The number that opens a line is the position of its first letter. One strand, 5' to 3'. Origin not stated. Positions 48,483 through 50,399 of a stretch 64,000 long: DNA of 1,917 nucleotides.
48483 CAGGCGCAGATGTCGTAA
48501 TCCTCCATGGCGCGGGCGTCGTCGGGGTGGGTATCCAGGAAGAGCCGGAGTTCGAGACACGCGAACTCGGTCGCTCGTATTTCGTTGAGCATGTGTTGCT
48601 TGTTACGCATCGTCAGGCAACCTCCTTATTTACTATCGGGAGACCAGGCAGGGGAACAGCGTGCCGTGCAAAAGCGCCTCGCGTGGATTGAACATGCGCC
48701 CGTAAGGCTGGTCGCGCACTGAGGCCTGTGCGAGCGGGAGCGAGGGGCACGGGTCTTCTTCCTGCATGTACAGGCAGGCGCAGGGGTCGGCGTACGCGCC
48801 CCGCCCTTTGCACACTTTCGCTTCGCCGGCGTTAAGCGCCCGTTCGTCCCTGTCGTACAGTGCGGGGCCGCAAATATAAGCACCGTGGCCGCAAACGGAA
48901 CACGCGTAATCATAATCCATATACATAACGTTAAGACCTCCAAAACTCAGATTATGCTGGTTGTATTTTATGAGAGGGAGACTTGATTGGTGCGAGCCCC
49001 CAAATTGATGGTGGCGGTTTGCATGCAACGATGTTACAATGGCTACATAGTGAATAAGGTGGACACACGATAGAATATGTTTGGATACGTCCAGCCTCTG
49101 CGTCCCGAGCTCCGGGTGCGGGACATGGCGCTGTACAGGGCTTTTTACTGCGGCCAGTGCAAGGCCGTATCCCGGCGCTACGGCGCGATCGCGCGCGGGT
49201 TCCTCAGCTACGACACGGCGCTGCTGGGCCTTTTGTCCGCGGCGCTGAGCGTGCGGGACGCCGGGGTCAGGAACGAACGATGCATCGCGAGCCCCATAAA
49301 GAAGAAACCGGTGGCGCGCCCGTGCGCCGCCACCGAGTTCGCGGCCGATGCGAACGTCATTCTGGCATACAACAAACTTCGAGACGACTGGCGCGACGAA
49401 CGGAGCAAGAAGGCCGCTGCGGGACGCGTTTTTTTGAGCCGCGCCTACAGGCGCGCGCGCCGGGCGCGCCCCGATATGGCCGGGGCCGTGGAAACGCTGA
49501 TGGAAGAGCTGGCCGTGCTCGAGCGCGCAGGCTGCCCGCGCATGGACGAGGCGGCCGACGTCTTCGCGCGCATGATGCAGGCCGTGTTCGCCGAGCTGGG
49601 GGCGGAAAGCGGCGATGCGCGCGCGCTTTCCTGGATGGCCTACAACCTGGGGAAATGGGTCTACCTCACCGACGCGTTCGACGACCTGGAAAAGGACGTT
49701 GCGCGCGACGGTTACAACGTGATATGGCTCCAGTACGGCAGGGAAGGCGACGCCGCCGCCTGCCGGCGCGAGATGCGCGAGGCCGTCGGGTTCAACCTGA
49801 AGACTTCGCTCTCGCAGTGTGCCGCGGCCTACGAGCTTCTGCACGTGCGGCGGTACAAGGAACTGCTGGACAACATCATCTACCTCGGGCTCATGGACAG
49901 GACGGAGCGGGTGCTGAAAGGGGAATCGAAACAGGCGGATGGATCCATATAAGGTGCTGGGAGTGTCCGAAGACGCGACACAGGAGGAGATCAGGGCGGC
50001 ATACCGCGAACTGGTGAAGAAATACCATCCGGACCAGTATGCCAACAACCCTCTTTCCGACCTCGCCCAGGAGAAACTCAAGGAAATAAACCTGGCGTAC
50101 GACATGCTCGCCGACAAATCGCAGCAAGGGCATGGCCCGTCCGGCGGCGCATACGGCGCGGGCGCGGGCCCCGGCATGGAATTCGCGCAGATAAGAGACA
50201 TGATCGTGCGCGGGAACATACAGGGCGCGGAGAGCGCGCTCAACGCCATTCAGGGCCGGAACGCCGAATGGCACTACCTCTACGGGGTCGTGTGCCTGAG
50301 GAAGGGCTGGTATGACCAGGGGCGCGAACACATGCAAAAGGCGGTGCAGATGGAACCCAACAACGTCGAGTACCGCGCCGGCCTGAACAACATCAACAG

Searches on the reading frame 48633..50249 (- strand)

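Call 77: search_protein_families(library=pfam, proteins=[window:48633-50249:-], max_evalue=0.00001)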
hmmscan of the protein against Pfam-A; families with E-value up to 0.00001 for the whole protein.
window:48633-50249:- (538 aa): 1 family
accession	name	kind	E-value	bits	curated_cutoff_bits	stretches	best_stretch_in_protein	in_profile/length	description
PF11007.13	CotJA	-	9.4e-09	35.4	25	1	505-536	1-32/35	Spore coat associated protein JA (CotJA)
